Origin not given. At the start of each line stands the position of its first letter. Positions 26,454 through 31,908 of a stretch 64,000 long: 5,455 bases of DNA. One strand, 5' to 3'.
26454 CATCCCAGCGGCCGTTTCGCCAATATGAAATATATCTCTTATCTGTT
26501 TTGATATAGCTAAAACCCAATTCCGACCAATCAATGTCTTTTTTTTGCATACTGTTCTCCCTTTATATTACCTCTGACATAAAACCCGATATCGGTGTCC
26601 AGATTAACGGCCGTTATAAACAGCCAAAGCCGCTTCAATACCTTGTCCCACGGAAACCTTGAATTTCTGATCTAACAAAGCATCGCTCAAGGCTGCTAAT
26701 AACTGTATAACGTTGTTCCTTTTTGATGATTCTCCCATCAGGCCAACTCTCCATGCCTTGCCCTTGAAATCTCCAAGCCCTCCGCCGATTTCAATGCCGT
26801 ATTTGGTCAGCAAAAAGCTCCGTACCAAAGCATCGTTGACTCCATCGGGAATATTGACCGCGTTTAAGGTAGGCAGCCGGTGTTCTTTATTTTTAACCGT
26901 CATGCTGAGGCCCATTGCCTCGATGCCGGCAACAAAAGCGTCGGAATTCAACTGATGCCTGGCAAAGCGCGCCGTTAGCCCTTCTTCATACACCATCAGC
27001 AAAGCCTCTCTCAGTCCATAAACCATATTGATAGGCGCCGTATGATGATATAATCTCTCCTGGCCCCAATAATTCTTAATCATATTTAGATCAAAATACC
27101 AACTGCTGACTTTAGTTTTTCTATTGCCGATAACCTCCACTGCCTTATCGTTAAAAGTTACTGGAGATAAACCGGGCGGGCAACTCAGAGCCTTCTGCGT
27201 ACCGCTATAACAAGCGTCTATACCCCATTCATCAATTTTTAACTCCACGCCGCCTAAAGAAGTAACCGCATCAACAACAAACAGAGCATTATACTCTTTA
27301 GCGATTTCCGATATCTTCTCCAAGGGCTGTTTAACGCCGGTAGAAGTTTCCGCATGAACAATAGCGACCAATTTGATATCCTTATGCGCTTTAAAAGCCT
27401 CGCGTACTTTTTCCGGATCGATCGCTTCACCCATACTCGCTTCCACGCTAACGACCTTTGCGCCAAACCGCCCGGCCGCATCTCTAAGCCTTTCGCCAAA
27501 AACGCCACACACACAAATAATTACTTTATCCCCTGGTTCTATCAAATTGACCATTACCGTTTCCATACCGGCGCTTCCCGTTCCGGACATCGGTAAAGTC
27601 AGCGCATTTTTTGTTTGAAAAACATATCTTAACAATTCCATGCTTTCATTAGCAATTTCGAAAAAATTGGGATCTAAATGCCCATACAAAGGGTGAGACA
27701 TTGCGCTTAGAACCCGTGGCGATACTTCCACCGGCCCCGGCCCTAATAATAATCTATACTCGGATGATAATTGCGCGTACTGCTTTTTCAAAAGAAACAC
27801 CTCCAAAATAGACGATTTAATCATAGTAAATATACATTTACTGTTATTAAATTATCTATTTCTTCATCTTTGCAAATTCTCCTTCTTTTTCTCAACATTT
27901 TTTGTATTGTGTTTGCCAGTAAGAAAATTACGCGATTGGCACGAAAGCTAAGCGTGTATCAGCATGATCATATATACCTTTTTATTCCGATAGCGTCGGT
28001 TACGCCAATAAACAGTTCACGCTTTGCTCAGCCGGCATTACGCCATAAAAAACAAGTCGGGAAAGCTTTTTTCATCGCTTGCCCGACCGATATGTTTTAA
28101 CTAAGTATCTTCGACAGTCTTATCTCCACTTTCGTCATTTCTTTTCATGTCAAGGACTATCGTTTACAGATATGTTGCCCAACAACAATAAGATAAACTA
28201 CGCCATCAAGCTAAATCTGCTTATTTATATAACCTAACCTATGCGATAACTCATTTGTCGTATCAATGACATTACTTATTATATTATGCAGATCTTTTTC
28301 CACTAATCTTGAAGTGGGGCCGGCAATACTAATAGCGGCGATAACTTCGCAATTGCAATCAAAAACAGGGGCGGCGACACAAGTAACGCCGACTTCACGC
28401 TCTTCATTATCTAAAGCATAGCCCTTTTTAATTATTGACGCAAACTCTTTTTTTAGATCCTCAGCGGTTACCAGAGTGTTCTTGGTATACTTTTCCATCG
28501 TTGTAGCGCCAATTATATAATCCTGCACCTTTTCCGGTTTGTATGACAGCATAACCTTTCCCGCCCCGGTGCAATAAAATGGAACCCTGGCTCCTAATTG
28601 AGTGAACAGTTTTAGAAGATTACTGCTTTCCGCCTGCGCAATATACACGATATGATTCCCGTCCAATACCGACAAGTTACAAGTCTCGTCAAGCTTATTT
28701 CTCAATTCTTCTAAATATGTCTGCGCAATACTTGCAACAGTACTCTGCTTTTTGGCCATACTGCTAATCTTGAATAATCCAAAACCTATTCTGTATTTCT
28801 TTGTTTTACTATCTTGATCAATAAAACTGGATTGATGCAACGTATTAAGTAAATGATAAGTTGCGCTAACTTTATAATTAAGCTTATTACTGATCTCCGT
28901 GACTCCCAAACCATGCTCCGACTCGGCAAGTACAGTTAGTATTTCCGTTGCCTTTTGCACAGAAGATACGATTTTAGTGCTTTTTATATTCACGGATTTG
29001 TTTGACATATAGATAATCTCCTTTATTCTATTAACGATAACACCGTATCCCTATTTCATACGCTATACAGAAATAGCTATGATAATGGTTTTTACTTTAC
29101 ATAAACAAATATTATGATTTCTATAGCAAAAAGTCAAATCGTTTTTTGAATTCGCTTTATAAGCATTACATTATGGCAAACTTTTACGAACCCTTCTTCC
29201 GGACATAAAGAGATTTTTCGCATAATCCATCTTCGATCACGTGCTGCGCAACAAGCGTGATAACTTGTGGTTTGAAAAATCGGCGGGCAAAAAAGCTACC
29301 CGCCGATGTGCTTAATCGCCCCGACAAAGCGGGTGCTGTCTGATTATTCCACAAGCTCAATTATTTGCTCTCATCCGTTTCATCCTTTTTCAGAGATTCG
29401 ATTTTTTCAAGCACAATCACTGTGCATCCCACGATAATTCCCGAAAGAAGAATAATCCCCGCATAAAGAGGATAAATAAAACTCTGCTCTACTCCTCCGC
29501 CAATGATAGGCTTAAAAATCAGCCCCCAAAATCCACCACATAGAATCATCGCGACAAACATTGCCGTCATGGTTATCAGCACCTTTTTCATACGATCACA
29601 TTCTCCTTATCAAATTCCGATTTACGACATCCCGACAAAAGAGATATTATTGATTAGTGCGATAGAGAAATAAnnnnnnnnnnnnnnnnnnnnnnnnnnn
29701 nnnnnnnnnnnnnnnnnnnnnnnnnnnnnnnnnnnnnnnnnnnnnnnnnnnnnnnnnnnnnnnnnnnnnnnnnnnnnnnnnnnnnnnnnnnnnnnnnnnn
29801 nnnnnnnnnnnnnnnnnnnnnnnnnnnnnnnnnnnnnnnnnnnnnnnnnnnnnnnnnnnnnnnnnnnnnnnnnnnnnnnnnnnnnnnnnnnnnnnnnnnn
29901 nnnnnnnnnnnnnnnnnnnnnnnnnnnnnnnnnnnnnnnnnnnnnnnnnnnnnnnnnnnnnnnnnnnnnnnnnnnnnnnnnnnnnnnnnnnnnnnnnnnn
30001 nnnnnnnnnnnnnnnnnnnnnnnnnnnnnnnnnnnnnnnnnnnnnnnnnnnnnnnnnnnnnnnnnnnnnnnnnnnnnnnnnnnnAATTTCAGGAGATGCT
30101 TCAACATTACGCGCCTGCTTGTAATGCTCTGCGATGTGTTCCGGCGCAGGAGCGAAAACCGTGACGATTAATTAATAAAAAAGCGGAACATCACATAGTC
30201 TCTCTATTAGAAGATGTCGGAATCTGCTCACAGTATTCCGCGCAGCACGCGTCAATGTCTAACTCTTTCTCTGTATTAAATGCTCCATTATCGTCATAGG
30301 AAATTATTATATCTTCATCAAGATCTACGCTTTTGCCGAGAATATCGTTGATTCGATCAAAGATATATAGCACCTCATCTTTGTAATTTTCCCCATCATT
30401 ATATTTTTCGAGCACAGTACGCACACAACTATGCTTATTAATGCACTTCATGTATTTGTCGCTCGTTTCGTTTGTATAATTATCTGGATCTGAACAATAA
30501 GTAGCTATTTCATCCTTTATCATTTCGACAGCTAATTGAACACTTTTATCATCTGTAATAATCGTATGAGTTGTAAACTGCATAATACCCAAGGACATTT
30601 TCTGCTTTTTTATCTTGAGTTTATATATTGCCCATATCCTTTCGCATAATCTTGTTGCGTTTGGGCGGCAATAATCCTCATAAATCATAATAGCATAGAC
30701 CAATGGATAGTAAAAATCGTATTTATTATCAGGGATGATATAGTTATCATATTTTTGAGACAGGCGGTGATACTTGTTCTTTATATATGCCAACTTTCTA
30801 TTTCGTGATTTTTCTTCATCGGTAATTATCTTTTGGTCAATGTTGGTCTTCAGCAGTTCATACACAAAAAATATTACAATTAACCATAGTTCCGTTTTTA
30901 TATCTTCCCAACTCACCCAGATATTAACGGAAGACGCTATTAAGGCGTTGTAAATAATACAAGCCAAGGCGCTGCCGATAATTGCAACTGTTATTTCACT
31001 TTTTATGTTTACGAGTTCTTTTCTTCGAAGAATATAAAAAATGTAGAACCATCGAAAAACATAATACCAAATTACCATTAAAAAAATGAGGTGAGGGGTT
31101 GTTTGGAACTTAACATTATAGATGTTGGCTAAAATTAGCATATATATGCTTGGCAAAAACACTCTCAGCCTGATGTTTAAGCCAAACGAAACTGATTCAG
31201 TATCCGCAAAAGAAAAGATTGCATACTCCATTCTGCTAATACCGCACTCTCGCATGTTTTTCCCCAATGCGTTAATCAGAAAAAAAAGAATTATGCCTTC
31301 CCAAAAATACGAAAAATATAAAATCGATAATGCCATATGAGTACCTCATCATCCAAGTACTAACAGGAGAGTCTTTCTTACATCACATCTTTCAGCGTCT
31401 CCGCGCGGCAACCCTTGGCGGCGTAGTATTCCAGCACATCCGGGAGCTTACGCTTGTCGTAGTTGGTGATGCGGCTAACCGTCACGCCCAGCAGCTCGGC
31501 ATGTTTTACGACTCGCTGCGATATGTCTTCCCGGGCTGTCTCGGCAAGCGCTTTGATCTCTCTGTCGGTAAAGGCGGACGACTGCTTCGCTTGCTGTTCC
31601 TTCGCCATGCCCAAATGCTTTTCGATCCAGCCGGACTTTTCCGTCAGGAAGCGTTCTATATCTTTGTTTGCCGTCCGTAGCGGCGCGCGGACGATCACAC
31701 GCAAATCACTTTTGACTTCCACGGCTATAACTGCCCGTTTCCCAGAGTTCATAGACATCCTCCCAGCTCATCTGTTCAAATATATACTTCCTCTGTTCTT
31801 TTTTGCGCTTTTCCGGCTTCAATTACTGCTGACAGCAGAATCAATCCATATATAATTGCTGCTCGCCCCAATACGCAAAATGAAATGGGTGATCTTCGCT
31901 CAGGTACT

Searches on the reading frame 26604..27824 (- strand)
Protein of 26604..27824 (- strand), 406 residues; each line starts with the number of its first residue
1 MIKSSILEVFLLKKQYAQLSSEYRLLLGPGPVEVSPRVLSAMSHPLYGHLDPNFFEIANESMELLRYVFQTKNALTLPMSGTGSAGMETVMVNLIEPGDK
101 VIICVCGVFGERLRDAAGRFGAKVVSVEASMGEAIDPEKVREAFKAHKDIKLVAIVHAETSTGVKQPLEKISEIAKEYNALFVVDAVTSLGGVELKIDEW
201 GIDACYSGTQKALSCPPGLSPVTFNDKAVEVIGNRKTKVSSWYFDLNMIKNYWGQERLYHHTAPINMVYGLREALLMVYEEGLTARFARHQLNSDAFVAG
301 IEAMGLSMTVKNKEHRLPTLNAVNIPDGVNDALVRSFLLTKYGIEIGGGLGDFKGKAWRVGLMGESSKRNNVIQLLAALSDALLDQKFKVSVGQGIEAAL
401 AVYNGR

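Call 23: search_protein_families(library=pfam, proteins=[window:26604-27824:-])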
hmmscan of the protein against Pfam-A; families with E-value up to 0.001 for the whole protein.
window:26604-27824:- (406 aa): 4 families
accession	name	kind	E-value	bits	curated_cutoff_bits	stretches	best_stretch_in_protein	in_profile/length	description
PF00266.25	Aminotran_5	-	4.5e-33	115.2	21.5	1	48-349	35-338/371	Aminotransferase class-V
PF00155.27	Aminotran_1_2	-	7.5e-05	22.5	19.7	1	59-186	49-186/361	Aminotransferase class I and II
PF01041.23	DegT_DnrJ_EryC1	-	0.00025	20.8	19.8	1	71-191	39-151/360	DegT/DnrJ/EryC1/StrS aminotransferase family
PF01053.26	Cys_Met_Meta_PP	-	0.00073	18.6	27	1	81-205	74-192/381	Cys/Met metabolism PLP-dependent enzyme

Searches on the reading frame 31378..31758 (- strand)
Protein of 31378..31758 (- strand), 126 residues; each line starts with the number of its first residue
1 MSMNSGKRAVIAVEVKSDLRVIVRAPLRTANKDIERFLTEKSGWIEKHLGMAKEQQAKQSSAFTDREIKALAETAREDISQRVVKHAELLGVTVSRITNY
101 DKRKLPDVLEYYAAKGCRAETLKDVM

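Call 23: search_protein_families(library=pfam, proteins=[window:31378-31758:-])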
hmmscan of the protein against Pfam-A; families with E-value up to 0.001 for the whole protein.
window:31378-31758:- (126 aa): 1 family
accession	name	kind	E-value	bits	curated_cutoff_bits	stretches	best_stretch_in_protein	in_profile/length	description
PF01863.23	YgjP-like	-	4.9e-10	40.2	26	1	11-66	3-58/207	YgjP-like, metallopeptidase domain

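Call 79: search_protein_families(library=phrogs, proteins=[window:31378-31758:-], max_evalue=0.001)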
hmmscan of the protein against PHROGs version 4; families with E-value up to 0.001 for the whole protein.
window:31378-31758:- (126 aa): 0 families
